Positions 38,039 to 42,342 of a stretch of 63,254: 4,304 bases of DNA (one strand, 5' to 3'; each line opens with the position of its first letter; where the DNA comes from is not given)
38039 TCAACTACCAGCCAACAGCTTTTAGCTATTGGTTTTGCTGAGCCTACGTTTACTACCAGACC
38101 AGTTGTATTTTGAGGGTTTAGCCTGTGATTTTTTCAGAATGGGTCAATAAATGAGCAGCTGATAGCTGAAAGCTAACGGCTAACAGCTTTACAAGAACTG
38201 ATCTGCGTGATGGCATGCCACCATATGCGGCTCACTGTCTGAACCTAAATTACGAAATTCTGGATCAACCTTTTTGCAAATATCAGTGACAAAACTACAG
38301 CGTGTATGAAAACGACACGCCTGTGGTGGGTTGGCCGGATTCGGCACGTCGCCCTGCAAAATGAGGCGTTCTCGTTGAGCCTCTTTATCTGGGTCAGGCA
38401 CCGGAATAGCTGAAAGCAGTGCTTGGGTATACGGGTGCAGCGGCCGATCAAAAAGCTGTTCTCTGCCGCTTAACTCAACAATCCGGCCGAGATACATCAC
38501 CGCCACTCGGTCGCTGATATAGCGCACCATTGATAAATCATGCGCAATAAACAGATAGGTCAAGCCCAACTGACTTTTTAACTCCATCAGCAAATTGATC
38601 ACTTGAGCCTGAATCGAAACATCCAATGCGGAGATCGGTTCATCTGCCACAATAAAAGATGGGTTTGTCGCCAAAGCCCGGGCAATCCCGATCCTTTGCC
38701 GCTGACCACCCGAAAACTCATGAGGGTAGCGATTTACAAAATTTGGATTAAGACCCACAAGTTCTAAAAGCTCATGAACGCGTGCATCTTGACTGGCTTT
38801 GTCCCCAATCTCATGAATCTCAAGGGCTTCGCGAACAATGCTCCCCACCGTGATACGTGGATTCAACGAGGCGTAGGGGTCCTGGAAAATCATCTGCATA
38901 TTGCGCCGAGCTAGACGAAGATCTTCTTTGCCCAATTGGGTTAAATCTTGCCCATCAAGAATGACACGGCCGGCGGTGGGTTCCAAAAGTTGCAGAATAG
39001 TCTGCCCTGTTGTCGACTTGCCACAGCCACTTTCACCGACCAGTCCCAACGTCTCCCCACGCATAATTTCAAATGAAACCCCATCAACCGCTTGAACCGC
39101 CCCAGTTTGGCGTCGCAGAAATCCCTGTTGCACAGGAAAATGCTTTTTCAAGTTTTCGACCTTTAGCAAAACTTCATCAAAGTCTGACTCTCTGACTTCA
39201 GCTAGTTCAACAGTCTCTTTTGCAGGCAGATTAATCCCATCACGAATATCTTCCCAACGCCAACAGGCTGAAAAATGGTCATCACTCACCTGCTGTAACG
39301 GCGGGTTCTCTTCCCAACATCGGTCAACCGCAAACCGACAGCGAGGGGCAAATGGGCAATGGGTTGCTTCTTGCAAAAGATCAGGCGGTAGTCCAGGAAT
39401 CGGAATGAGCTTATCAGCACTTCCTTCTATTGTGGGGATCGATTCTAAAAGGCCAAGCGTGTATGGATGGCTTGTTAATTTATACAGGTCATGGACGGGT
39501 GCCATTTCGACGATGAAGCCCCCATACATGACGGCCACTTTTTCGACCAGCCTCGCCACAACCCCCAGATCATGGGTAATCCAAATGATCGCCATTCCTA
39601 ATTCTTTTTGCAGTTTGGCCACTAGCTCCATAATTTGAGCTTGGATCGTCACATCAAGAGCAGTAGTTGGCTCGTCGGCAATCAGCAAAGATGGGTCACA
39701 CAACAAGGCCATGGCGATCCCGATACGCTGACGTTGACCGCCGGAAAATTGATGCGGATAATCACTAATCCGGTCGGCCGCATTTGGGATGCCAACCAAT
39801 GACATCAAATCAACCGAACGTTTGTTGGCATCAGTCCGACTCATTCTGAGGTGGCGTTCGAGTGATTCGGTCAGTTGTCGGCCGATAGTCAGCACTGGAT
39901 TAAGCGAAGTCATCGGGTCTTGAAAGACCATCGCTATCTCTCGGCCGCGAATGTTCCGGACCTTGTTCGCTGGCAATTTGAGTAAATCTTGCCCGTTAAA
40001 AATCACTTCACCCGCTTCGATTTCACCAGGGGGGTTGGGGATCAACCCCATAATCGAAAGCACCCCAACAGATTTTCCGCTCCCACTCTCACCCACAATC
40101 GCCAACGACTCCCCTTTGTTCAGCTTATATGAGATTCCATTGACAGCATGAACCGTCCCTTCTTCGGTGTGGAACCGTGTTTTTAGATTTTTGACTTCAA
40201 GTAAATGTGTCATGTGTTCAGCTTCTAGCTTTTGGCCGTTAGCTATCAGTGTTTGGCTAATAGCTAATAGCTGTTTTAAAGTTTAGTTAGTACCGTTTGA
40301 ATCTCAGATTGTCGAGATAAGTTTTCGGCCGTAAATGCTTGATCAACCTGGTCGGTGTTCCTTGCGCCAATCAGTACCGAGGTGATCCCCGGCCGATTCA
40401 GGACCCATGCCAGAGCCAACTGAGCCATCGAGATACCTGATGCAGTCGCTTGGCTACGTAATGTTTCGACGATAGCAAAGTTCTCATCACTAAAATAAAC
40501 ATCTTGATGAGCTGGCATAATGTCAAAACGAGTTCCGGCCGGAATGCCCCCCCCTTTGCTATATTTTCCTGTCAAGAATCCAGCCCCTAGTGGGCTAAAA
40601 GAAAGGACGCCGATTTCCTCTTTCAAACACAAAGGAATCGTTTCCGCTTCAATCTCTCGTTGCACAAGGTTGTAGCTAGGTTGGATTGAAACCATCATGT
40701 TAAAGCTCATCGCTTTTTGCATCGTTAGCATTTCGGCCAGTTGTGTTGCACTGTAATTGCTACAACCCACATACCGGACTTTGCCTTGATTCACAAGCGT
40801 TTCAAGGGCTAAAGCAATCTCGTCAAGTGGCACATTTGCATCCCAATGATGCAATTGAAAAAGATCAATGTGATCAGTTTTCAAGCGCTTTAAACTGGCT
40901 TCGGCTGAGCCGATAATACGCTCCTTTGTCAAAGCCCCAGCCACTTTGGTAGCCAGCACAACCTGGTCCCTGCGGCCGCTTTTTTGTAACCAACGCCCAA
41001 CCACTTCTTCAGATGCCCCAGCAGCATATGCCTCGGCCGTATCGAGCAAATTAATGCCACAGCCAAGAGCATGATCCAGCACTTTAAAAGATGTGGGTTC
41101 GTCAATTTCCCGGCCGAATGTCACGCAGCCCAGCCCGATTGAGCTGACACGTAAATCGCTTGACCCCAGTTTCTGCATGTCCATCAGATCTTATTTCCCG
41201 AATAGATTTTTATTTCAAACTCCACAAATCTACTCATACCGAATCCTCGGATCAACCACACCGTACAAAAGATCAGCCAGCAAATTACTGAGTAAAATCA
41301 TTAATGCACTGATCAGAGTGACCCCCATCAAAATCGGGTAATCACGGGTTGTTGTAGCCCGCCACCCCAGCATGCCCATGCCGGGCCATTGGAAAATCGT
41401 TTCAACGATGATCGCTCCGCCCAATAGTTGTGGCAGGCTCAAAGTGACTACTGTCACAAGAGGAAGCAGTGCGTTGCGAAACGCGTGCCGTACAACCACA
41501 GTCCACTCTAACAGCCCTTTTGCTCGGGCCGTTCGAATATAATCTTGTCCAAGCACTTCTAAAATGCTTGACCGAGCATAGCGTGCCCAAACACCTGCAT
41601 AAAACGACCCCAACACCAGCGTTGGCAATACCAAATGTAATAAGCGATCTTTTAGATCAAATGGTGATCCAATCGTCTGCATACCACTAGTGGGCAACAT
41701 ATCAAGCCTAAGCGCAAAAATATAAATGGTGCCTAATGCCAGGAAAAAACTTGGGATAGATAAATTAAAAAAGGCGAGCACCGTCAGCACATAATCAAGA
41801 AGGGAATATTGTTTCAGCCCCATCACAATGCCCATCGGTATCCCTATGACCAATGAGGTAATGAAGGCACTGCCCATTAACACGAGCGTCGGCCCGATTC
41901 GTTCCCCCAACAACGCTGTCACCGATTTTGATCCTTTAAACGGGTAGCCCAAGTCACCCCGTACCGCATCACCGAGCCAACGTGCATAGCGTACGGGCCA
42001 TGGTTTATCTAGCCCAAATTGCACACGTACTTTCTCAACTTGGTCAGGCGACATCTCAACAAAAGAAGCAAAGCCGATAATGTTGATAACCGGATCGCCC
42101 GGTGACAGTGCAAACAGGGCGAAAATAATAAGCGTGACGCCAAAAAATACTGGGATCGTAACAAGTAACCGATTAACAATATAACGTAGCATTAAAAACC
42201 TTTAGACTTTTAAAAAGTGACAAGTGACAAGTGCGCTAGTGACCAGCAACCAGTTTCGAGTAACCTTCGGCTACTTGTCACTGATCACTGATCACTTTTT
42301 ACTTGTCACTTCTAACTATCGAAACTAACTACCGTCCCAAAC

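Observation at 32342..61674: Inverted copies of a 105-125 nt repeat exactly bracket a 29-kb run of 26 same-strand catabolic genes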

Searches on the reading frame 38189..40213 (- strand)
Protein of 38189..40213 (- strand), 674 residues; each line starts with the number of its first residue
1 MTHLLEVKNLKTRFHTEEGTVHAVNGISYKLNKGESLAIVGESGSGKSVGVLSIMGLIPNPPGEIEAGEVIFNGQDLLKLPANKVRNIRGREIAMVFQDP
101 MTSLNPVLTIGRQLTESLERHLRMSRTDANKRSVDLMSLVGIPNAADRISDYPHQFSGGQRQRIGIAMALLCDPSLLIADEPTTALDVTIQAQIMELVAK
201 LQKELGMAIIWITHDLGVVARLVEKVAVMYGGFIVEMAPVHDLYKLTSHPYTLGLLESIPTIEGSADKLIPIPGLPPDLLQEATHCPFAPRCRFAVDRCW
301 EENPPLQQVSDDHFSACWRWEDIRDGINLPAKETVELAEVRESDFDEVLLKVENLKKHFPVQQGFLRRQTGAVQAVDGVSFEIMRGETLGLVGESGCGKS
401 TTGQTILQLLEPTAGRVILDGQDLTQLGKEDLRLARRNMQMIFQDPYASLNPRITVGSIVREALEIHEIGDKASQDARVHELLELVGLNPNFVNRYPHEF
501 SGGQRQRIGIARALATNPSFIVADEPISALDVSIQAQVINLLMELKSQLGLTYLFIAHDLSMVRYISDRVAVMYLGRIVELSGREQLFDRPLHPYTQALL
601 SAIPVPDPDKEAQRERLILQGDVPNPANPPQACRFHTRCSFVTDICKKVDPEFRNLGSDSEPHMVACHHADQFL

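Call 9: search_protein_families(library=pfam, proteins=[window:38189-40213:-])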
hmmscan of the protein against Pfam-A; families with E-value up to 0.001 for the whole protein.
window:38189-40213:- (674 aa): 7 families
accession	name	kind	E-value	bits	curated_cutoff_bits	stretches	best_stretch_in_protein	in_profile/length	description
PF00005.33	ABC_tran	-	9e-66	221.1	25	2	377-527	2-136/137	ABC transporter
PF08352.17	oligo_HPY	-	7e-38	129.3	27.1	2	579-646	1-65/65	Oligopeptide/dipeptide transporter, C-terminal region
PF02463.25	SMC_N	-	5.6e-12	46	40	2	390-568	28-207/220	RecF/RecN/SMC N terminal domain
PF13304.12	AAA_21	-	3.1e-10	41.1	27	1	151-219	233-303/304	AAA domain, putative AbiEii toxin, Type IV TA system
PF13401.12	AAA_22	-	3.4e-05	24.6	27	0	391-413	10-32/130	AAA domain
PF13555.12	AAA_29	-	7.5e-05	22.8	27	0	377-413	13-49/61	P-loop containing region of AAA domain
PF13191.12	AAA_16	-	0.00047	21.1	32.6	0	387-418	25-56/167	AAA ATPase domain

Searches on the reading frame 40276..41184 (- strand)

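Call 8: search_protein_families(library=pfam, proteins=[window:40276-41184:-])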
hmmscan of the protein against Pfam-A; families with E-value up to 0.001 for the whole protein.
window:40276-41184:- (302 aa): 1 family
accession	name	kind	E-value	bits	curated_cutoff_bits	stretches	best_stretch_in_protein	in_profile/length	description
PF00248.27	Aldo_ket_red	-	1.4e-70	238.1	24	1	16-289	2-276/291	Aldo/keto reductase family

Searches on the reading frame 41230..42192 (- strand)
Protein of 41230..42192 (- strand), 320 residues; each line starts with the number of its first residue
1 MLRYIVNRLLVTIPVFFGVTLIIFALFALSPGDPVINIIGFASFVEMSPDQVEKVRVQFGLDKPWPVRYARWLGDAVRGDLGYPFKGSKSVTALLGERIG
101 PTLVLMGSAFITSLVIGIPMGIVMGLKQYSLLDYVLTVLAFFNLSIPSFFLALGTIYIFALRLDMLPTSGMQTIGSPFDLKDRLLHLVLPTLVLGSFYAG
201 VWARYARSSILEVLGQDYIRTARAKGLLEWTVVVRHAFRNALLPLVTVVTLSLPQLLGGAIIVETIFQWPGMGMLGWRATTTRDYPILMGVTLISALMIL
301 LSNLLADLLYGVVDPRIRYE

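Call 8: search_protein_families(library=pfam, proteins=[window:41230-42192:-])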
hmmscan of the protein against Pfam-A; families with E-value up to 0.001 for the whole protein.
window:41230-42192:- (320 aa): 2 families
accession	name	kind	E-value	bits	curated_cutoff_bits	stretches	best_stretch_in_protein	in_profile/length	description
PF00528.27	BPD_transp_1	-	2e-41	142.2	26.4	1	117-318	1-183/184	Binding-protein-dependent transport system inner membrane component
PF19300.4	BPD_transp_1_N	-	8.5e-10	39.3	23.8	1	1-79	1-75/114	Binding-prot-dependent transport system membrane comp, N-term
